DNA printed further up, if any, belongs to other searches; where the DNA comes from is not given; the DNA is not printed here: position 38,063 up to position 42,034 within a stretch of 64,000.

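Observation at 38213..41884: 1223-aa secreted protein with no assignable catalytic or anchoring motif at the centre of the operon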

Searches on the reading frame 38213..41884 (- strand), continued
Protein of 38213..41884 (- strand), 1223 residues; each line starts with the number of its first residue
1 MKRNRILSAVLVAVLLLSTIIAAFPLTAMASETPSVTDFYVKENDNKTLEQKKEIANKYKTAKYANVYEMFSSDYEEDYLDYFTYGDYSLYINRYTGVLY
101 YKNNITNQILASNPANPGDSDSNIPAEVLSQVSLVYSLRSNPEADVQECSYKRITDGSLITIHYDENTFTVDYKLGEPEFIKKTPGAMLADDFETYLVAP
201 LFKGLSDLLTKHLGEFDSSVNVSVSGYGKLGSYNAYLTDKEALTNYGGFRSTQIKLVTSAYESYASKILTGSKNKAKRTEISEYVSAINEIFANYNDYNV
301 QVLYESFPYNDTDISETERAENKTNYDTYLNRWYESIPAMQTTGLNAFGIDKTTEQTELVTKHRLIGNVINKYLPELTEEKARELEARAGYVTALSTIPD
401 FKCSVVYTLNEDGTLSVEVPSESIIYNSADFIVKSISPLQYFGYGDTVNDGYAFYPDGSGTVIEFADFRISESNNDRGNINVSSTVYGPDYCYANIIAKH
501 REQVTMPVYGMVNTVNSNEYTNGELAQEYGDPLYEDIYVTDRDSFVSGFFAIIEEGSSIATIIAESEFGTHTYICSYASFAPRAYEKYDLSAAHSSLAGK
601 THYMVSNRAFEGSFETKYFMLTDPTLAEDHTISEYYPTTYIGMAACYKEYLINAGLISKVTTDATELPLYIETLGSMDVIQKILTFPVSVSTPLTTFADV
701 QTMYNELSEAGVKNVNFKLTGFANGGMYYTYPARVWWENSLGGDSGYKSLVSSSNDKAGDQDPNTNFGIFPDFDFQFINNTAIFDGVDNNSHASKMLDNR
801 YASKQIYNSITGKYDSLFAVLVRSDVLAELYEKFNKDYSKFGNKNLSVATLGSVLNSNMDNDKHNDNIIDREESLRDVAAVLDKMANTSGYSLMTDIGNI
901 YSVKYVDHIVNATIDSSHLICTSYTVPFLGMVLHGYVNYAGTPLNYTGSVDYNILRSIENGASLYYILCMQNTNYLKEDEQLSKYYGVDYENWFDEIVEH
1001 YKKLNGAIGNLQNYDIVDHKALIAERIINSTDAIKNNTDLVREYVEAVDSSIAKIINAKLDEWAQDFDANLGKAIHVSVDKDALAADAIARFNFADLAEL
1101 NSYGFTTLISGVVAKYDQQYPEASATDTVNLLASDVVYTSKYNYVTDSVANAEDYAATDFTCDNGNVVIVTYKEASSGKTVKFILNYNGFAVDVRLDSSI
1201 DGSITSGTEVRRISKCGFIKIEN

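Call 73: find_encoding_contigs(protein=P0066, flank=10000, max_places=1)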
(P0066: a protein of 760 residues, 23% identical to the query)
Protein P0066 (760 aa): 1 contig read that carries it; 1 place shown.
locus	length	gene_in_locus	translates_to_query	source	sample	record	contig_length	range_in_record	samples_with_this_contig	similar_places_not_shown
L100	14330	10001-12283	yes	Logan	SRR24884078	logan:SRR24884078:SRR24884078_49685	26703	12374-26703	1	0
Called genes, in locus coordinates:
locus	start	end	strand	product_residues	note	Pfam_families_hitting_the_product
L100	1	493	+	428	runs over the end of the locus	PF01979:Amidohydro_1, PF07969:Amidohydro_3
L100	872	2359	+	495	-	-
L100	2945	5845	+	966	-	PF16990:CBM_35 (faint), PF01547:SBP_bac_1, PF13416:SBP_bac_8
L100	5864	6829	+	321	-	-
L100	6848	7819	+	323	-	PF00528:BPD_transp_1 (weak)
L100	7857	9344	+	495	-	PF01436:NHL (faint)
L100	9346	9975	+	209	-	PF04893:Yip1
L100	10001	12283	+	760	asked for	PF18952:DUF5696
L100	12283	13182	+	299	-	PF00528:BPD_transp_1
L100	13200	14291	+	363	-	PF00528:BPD_transp_1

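Call 74: find_encoding_contigs(protein=P0057, flank=10000, max_places=1)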
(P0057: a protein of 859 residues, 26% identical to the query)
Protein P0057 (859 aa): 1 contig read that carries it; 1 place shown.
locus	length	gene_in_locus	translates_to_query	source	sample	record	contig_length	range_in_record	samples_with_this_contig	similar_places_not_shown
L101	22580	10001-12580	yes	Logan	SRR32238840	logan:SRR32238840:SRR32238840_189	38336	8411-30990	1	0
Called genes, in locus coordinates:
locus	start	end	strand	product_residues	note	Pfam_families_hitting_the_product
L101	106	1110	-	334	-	PF00356:LacI, PF00532:Peripla_BP_1, PF13377:Peripla_BP_3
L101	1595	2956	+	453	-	PF01547:SBP_bac_1, PF13416:SBP_bac_8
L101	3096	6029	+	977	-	PF01547:SBP_bac_1, PF13416:SBP_bac_8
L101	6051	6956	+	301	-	PF00528:BPD_transp_1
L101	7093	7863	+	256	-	PF00528:BPD_transp_1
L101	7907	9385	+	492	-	PF01436:NHL (weak)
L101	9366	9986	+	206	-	PF04893:Yip1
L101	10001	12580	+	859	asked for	PF18952:DUF5696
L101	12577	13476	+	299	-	PF00528:BPD_transp_1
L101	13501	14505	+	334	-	PF00528:BPD_transp_1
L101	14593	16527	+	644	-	PF00150:Cellulase, PF03442:CBM_X2, PF18448:CBM46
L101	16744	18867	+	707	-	PF13489:Methyltransf_23 (weak), PF08241:Methyltransf_11, PF08242:Methyltransf_12, PF13649:Methyltransf_25, PF13847:Methyltransf_31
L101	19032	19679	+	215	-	PF00392:GntR, PF07729:FCD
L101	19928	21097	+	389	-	PF04909:Amidohydro_2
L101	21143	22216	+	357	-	PF13531:SBP_bac_11, PF01547:SBP_bac_1, PF13416:SBP_bac_8, PF13343:SBP_bac_6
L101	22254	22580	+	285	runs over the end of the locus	PF00528:BPD_transp_1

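Call 75: find_encoding_contigs(protein=P0054, flank=10000, max_places=1)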
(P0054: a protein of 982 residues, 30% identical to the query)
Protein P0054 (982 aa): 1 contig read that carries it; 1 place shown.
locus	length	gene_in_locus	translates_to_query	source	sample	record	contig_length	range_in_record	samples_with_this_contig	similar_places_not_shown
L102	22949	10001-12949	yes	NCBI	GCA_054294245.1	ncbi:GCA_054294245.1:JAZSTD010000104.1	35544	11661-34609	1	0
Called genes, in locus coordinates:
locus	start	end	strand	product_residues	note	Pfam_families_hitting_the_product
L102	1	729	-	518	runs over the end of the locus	PF13541:ChlI, PF00493:MCM (faint), PF01078:Mg_chelatase, PF00158:Sigma54_activat (faint), PF07728:AAA_5, PF13335:Mg_chelatase_C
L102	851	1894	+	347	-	-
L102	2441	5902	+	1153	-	PF13416:SBP_bac_8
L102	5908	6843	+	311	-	PF00528:BPD_transp_1 (faint)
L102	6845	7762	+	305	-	PF00528:BPD_transp_1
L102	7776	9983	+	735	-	PF01436:NHL (faint), PF04893:Yip1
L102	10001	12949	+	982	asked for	PF18952:DUF5696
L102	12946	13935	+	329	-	-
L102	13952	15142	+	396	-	PF00528:BPD_transp_1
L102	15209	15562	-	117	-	PF03862:SpoVAC_SpoVAEB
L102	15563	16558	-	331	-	PF07451:SpoVAD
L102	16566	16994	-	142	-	PF03862:SpoVAC_SpoVAEB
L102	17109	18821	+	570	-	PF00501:AMP-binding, PF23562:AMP-binding_C_3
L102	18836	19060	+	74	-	PF00550:PP-binding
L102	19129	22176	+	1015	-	PF00754:F5_F8_type_C (weak), PF16147:DUF4855, PF17892:Cadherin_5 (weak), PF17963:Big_9 (weak)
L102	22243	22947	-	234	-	PF17657:DNA_pol3_finger (weak)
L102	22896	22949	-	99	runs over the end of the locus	PF12844:HTH_19, PF13560:HTH_31, PF01381:HTH_3, PF13443:HTH_26 (weak)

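Call 86: search_protein_families(library=pfam, proteins=[L001:3067-6039:+, L004:3066-6053:+, L100:2945-5845:+, L101:3096-6029:+, L102:2441-5902:+, L005:2307-5939:+, L002:2496-5927:+], max_evalue=0.05)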
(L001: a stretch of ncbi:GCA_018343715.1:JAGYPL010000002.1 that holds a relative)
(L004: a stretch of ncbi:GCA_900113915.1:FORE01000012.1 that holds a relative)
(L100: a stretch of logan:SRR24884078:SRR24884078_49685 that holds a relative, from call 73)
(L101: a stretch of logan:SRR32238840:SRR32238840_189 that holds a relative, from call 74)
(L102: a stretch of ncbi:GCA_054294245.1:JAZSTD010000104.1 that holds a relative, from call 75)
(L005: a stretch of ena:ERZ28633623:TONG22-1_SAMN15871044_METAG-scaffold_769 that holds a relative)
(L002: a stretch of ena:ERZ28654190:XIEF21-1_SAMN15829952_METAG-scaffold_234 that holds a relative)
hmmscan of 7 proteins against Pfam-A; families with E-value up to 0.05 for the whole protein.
L001:3067-6039:+ (990 aa): 3 families
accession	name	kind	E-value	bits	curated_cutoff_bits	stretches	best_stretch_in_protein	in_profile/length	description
PF01547.30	SBP_bac_1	-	4.5e-29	102.9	26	1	593-882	9-307/307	Bacterial extracellular solute-binding protein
PF13416.11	SBP_bac_8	-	2.3e-21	77.3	27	1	600-884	4-252/279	Bacterial extracellular solute-binding protein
PF25275.1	Golvesin_C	-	0.044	14.3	31.6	0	317-340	39-62/132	Golvesin C-terminal domain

L004:3066-6053:+ (995 aa): 4 families
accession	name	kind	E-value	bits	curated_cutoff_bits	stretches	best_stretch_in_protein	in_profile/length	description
PF01547.30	SBP_bac_1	-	3.4e-31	109.8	26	1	607-893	4-306/307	Bacterial extracellular solute-binding protein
PF13416.11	SBP_bac_8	-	4.4e-25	89.5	27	1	617-896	4-252/279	Bacterial extracellular solute-binding protein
PF13531.11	SBP_bac_11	-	0.0045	17.2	25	0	236-277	104-143/227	Bacterial extracellular solute-binding protein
PF25275.1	Golvesin_C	-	0.04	14.4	31.6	0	316-336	38-58/132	Golvesin C-terminal domain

L100:2945-5845:+ (966 aa): 4 families
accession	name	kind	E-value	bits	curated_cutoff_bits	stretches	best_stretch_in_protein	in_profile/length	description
PF13416.11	SBP_bac_8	-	4.7e-29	102.5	27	1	584-870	6-254/279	Bacterial extracellular solute-binding protein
PF01547.30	SBP_bac_1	-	1.1e-22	81.9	26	1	576-863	10-304/307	Bacterial extracellular solute-binding protein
PF16990.11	CBM_35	-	8.8e-06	26.5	28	0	284-320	18-55/121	Carbohydrate binding module (family 35)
PF25275.1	Golvesin_C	-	0.00087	19.8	31.6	0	298-324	38-64/132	Golvesin C-terminal domain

L101:3096-6029:+ (977 aa): 2 families
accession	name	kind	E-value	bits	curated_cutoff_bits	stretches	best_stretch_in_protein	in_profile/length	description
PF13416.11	SBP_bac_8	-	2.4e-24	87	27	1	598-881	4-252/279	Bacterial extracellular solute-binding protein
PF01547.30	SBP_bac_1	-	6.4e-23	82.6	26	1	589-878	5-306/307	Bacterial extracellular solute-binding protein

L102:2441-5902:+ (1153 aa): 1 family
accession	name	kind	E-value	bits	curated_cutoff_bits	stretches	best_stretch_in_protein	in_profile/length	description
PF13416.11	SBP_bac_8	-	1.3e-08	35.4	27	1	748-1035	51-254/279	Bacterial extracellular solute-binding protein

L005:2307-5939:+ (1210 aa): 4 families
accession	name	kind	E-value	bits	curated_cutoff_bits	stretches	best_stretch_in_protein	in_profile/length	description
PF13416.11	SBP_bac_8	-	3.7e-17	63.5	27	1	718-978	48-254/279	Bacterial extracellular solute-binding protein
PF01547.30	SBP_bac_1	-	6.4e-16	59.6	26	1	674-971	11-304/307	Bacterial extracellular solute-binding protein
PF25275.1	Golvesin_C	-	0.0012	19.3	31.6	0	112-144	39-71/132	Golvesin C-terminal domain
PF05004.19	IFRD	-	0.016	14.6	25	1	1088-1197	46-162/306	Interferon-related developmental regulator (IFRD)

L002:2496-5927:+ (1143 aa): 1 family
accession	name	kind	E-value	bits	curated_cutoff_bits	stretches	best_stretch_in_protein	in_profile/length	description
PF01547.30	SBP_bac_1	-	1.6e-12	48.5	26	1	797-1024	104-307/307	Bacterial extracellular solute-binding protein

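Call 95: search_protein_representatives(alignment_id=A1)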
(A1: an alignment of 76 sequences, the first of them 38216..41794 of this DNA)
Query: 76 sequences, 922 profile positions. Proteins with E-value up to 0.001 (for the whole library): 7009; up to 1e-10: 5516; up to 1e-30: 4140. The best 150 are listed.
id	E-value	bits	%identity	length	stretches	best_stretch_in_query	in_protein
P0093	0.0e+00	1162.8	-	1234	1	3-916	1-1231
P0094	0.0e+00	1143.7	-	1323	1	3-913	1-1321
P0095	0.0e+00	1136.5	-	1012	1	3-913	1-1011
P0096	0.0e+00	1121.4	-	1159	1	3-913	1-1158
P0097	0.0e+00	1106.7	-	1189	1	3-916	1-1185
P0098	0.0e+00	1106.6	-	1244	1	1-916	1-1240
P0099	0.0e+00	1098.8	-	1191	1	17-912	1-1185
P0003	0.0e+00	1089.2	-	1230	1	4-914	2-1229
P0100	0.0e+00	1088.1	-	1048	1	3-915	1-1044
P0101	0.0e+00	1087.3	-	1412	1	1-915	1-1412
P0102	0.0e+00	1086.0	-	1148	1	3-913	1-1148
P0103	0.0e+00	1079.4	-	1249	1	3-913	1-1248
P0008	0.0e+00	1075.2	-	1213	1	3-913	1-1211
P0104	0.0e+00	1073.8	-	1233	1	3-916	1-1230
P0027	0.0e+00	1071.3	-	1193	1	3-915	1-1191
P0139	0.0e+00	1020.4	-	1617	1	6-914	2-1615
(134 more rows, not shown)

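Call 98: list_cluster_members(proteins=[P0001])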
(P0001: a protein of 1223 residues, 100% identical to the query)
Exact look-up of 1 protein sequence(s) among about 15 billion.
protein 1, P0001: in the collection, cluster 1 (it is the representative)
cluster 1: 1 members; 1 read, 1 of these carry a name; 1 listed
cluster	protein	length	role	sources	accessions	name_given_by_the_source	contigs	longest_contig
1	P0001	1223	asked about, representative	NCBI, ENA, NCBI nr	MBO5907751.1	MAG: hypothetical protein J6Q85_06350 [Clostridia bacterium] | hypothetical protein [Clostridia bacterium]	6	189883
